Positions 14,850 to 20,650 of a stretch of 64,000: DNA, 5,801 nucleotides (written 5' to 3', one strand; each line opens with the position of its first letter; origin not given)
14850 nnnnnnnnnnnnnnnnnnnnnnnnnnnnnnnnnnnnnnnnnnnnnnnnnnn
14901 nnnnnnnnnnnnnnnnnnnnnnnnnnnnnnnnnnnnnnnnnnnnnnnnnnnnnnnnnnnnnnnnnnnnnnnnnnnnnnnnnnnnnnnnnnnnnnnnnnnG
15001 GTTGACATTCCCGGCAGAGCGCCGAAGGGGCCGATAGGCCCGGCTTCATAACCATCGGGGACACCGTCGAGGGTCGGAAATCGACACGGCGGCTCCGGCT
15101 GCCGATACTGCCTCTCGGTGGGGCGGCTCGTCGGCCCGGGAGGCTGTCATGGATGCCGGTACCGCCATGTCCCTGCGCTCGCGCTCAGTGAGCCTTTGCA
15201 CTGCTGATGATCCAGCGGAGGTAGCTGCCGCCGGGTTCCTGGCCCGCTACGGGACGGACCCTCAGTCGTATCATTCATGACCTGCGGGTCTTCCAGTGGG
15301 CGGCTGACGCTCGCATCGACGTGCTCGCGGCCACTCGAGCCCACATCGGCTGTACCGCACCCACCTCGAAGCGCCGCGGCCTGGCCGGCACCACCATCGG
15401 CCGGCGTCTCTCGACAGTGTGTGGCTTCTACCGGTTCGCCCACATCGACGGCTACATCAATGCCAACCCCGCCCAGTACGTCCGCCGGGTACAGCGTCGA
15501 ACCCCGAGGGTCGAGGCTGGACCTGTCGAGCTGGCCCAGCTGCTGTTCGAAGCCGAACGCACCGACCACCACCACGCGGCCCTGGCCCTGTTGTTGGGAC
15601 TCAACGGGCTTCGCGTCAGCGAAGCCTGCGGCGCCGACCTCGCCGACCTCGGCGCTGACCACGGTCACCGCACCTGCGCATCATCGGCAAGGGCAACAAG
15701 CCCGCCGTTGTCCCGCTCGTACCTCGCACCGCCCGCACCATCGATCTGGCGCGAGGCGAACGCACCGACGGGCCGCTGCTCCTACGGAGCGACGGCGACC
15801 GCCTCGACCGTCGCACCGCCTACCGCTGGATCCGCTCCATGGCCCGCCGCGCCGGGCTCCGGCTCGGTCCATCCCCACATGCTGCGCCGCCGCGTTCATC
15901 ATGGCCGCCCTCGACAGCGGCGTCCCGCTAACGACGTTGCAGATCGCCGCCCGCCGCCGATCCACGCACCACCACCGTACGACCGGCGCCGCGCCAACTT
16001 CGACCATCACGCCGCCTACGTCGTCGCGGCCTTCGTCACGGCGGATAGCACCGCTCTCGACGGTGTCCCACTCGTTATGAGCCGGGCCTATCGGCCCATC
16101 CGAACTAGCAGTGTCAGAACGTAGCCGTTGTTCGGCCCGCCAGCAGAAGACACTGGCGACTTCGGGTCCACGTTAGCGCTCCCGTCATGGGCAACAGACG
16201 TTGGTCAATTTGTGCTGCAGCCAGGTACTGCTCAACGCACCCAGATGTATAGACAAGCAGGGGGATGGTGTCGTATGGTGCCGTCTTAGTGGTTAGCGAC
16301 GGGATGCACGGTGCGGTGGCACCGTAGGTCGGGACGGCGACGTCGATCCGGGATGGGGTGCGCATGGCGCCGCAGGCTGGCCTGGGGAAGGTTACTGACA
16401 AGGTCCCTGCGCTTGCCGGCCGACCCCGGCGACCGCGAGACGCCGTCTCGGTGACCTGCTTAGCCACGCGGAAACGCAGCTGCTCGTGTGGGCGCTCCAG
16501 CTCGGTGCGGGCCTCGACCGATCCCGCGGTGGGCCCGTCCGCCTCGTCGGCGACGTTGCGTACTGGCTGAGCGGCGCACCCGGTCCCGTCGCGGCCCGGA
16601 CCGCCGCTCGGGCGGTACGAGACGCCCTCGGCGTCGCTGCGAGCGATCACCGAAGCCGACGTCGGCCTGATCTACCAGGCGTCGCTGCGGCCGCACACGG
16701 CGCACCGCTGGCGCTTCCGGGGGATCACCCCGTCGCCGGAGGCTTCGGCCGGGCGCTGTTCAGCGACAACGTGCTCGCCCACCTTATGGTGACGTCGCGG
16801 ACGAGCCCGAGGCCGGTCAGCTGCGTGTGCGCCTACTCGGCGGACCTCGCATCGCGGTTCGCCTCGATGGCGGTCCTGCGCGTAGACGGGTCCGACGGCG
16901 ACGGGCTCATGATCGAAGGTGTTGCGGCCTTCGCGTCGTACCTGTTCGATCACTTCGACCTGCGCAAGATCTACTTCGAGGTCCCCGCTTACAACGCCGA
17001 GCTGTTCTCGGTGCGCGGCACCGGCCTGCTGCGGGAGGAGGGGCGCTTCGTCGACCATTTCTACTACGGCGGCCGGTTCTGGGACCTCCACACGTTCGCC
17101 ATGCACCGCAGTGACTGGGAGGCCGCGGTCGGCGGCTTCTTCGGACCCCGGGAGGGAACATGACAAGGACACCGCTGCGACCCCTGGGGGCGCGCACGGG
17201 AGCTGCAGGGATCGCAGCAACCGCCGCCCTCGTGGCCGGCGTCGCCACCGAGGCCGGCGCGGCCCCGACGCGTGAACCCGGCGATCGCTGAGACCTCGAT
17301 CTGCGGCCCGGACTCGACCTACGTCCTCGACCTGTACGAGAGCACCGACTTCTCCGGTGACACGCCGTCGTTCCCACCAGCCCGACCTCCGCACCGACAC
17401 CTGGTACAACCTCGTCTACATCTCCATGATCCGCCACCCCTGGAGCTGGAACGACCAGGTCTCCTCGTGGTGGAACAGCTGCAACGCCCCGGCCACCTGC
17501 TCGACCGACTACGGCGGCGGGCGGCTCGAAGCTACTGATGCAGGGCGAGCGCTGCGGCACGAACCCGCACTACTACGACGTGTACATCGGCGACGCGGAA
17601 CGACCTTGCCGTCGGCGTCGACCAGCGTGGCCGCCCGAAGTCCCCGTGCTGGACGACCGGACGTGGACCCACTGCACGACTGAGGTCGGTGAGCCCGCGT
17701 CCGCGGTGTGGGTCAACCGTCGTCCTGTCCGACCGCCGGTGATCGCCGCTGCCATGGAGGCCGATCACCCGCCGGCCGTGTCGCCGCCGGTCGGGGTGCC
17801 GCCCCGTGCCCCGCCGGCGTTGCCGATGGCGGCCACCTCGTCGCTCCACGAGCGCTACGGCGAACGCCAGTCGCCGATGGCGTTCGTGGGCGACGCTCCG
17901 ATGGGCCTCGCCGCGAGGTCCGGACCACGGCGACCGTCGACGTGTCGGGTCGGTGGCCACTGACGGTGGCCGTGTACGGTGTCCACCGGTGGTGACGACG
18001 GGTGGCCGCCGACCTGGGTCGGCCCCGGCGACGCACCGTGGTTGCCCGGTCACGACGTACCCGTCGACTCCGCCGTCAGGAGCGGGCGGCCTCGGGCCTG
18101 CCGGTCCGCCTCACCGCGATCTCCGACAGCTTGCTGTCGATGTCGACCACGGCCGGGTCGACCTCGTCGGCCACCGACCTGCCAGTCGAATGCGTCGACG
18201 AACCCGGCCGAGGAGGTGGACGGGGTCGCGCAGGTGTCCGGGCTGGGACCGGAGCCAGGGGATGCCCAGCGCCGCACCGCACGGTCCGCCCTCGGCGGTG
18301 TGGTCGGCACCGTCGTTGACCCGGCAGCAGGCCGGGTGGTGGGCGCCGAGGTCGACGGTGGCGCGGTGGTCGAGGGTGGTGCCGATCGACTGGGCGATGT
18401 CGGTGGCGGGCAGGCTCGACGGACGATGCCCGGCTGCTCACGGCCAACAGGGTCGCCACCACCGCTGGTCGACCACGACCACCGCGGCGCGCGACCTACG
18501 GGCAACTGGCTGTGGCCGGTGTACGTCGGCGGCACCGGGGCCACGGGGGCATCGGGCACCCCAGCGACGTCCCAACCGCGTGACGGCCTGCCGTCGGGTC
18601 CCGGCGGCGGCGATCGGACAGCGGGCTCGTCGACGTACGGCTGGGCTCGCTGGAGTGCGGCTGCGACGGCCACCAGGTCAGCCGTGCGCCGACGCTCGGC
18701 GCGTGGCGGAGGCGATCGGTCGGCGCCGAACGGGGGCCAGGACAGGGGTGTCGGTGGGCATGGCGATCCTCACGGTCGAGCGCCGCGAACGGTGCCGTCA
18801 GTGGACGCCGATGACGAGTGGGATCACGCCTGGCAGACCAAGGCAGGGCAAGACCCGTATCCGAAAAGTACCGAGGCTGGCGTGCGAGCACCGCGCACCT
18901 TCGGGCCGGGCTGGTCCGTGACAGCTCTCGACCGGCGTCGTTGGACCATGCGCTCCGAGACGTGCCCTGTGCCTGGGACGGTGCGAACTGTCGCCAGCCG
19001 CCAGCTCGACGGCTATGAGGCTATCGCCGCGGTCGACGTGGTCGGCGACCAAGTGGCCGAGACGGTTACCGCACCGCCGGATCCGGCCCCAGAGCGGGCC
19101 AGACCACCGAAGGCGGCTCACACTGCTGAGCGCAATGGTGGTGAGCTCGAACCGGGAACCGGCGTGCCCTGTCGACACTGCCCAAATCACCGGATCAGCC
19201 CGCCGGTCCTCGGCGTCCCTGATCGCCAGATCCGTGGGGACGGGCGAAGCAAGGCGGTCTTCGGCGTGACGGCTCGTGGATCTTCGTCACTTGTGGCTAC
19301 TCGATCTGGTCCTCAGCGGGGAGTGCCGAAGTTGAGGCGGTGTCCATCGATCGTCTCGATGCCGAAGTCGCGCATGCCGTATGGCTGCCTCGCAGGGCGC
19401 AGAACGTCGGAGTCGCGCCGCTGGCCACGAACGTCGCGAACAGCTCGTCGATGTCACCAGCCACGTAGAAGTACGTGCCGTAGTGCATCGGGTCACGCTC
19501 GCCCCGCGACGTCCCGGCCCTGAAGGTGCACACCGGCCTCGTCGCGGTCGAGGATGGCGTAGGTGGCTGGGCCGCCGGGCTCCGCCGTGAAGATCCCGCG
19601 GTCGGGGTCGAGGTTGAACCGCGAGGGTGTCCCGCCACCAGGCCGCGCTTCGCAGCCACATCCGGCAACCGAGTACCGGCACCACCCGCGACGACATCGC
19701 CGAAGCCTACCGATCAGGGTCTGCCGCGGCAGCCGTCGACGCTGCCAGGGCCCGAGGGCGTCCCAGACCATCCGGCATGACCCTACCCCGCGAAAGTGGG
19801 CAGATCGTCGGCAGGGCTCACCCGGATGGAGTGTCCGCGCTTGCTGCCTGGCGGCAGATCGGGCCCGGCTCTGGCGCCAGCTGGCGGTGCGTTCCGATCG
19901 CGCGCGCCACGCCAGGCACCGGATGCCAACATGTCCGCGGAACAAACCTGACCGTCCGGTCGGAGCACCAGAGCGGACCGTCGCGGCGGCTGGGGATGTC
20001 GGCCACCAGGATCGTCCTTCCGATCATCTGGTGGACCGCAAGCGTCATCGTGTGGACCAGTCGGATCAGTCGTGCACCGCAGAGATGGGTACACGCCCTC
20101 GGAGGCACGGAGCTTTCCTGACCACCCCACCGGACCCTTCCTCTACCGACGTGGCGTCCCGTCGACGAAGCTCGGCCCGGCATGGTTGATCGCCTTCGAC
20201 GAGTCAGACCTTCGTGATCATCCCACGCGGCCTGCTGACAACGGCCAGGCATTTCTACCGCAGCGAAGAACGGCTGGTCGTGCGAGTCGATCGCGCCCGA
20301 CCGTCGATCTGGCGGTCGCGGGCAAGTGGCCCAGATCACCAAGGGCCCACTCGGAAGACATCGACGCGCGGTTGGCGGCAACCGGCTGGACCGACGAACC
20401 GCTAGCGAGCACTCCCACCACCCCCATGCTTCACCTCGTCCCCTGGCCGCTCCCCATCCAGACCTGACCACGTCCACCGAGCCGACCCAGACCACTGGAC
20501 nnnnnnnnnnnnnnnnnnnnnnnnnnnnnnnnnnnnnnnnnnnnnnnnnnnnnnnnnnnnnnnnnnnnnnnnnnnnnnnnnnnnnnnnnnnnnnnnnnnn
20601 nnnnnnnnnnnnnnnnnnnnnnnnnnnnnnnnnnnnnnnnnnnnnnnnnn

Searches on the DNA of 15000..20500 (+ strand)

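Call 99: search_dna_similar(query=window:15000-20500:+, collection=plasmids, mode=distant, max_rows=10)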
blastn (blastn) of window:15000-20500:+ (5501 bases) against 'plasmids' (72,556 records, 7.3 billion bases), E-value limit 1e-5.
No match.
